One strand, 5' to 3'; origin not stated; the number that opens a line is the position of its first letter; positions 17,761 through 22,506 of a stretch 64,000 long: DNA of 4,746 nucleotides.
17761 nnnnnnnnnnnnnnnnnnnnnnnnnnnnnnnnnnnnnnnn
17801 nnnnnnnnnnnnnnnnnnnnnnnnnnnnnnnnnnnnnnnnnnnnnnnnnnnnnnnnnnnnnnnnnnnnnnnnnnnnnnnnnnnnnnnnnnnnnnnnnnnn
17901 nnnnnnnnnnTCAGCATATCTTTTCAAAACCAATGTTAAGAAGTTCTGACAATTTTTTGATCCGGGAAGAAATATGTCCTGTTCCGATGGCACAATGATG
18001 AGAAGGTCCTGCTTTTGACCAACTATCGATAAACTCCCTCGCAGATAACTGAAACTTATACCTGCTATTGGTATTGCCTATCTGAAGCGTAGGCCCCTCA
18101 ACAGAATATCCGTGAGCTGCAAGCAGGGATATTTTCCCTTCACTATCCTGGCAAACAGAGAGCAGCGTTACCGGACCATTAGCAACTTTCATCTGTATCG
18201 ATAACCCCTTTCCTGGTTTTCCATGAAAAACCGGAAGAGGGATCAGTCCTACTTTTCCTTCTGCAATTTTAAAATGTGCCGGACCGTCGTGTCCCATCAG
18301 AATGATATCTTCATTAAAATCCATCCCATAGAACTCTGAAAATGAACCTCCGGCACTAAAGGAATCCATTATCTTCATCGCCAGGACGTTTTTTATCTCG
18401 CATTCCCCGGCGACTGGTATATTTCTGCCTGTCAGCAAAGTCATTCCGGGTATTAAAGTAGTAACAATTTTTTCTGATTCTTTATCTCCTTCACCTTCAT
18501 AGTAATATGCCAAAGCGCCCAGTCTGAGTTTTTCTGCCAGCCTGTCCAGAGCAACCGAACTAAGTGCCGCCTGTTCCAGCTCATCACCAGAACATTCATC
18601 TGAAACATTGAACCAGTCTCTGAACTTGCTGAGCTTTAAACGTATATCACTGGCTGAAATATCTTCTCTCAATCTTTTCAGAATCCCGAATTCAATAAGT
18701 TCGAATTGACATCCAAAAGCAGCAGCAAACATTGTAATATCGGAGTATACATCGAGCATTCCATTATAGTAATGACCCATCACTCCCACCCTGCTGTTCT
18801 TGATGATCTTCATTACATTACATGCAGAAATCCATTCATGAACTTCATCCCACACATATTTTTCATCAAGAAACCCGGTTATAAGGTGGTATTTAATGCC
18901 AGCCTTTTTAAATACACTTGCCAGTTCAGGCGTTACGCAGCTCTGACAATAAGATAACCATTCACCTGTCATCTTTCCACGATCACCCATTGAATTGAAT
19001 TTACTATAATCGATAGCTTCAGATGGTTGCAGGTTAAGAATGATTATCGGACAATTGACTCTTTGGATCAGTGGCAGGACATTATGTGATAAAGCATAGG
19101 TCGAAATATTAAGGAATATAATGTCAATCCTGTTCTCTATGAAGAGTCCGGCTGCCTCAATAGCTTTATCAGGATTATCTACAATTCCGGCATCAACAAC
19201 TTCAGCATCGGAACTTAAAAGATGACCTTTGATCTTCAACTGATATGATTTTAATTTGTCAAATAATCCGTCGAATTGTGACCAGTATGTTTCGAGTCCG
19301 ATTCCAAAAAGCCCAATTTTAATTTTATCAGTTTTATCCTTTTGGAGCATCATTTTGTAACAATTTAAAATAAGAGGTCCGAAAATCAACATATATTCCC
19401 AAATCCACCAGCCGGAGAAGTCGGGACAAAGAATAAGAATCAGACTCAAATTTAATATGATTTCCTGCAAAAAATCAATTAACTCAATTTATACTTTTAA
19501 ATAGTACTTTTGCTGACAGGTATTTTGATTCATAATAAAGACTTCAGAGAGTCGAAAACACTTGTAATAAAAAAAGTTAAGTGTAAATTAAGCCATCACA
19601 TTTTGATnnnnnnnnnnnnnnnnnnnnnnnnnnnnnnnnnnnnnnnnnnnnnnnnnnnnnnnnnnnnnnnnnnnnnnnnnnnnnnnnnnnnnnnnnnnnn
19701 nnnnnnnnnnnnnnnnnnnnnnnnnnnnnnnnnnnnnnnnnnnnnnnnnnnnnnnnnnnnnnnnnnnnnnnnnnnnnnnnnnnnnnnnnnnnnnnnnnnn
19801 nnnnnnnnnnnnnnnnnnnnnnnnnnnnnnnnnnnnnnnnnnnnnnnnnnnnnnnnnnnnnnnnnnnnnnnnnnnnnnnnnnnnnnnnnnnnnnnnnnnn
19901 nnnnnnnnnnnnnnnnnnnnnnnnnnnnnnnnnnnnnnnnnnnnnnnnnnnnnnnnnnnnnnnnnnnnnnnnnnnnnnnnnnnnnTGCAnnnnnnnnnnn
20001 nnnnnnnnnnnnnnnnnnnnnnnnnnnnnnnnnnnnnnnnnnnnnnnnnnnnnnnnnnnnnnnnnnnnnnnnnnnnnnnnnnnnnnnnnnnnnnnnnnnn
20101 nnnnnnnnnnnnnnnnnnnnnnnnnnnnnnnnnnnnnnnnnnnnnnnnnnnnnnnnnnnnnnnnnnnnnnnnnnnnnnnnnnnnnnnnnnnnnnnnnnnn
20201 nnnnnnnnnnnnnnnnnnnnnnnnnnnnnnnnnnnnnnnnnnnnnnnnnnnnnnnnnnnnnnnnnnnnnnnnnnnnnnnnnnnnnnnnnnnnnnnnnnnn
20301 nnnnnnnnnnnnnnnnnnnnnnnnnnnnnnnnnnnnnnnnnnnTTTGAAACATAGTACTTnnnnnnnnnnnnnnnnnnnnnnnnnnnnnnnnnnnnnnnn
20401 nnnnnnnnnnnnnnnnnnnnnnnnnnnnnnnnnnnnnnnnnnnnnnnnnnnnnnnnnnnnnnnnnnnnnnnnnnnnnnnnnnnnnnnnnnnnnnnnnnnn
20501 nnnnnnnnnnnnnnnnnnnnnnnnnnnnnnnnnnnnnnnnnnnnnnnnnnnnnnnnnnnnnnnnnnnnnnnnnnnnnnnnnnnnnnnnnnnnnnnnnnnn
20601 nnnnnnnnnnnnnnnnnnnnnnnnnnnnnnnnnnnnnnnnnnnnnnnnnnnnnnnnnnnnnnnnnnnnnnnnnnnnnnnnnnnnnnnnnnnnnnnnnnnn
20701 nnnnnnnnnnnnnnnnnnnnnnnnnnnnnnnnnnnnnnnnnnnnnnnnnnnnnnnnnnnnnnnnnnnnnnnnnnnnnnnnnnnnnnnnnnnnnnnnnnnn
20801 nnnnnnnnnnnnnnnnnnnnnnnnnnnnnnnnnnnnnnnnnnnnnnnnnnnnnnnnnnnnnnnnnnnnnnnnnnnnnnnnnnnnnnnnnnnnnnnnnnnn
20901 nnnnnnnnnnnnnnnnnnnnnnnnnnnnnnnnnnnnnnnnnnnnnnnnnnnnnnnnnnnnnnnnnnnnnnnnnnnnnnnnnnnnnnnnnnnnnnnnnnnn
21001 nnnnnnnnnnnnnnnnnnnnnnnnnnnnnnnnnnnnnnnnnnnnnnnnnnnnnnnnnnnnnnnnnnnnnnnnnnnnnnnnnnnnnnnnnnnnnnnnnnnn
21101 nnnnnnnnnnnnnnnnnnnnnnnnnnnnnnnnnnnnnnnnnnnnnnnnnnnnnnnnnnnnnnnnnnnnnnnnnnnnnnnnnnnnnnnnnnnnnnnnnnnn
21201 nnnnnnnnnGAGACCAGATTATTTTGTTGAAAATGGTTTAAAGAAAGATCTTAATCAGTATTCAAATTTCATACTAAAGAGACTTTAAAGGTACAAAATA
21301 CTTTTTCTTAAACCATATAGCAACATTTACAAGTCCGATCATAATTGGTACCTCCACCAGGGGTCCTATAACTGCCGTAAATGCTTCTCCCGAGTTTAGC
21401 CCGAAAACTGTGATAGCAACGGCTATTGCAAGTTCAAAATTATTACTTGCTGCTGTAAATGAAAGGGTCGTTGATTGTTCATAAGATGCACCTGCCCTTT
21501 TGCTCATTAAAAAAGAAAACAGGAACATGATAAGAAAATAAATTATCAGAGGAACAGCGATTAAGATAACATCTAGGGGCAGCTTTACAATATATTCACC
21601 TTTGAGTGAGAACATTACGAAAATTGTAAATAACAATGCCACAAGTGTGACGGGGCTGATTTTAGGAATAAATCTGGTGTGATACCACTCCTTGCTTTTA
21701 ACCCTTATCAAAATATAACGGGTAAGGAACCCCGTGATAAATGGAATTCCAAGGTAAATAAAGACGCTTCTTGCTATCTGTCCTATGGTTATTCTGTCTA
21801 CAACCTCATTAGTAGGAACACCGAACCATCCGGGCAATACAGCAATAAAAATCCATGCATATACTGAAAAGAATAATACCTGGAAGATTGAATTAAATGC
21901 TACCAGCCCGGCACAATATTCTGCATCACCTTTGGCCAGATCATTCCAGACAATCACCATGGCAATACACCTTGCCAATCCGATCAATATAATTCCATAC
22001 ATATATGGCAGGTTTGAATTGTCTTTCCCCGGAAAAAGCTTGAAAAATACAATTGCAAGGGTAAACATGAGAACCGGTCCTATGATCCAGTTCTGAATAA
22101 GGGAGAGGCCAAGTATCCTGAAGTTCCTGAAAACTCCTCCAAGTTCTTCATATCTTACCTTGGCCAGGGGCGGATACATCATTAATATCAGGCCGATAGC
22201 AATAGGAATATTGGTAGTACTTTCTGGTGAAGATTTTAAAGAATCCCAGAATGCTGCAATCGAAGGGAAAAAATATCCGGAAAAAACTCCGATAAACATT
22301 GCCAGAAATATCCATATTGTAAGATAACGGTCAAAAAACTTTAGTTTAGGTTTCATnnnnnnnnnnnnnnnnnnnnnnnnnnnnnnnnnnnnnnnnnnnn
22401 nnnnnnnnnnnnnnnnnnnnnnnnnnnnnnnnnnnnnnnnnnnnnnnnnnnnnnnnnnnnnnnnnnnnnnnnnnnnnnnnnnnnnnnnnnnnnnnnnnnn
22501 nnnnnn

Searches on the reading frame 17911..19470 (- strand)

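Call 61: search_protein_families(library=pfam, proteins=[window:17911-19470:-], max_evalue=0.00001)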
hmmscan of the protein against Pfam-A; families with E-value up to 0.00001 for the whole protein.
window:17911-19470:- (519 aa): 2 families
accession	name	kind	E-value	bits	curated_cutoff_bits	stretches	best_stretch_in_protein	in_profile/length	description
PF02952.23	Fucose_iso_C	-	3.6e-06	27.1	29.3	0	424-516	42-140/143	L-fucose isomerase, C-terminal domain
PF11762.14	Arabinose_Iso_C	-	4.7e-06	26.8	25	1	375-513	2-143/144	L-arabinose isomerase C-terminal domain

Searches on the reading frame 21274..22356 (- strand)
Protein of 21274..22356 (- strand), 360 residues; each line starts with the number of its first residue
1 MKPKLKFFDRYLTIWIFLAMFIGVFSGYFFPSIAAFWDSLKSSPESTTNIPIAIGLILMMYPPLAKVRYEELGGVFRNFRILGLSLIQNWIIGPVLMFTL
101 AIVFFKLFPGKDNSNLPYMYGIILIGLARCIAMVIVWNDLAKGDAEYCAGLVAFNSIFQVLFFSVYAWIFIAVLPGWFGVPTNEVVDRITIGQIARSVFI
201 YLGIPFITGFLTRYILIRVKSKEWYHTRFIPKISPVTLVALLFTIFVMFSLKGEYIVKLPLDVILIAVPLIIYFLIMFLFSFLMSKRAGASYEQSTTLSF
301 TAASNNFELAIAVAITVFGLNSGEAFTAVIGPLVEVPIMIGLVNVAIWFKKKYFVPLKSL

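Call 61: search_protein_families(library=pfam, proteins=[window:21274-22356:-], max_evalue=0.00001)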
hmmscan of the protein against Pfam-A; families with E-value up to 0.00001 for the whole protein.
window:21274-22356:- (360 aa): 1 family
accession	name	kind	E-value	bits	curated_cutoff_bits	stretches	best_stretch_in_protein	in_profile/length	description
PF01758.21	SBF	-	2.3e-59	200.7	24.3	1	53-258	1-190/191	Sodium Bile acid symporter family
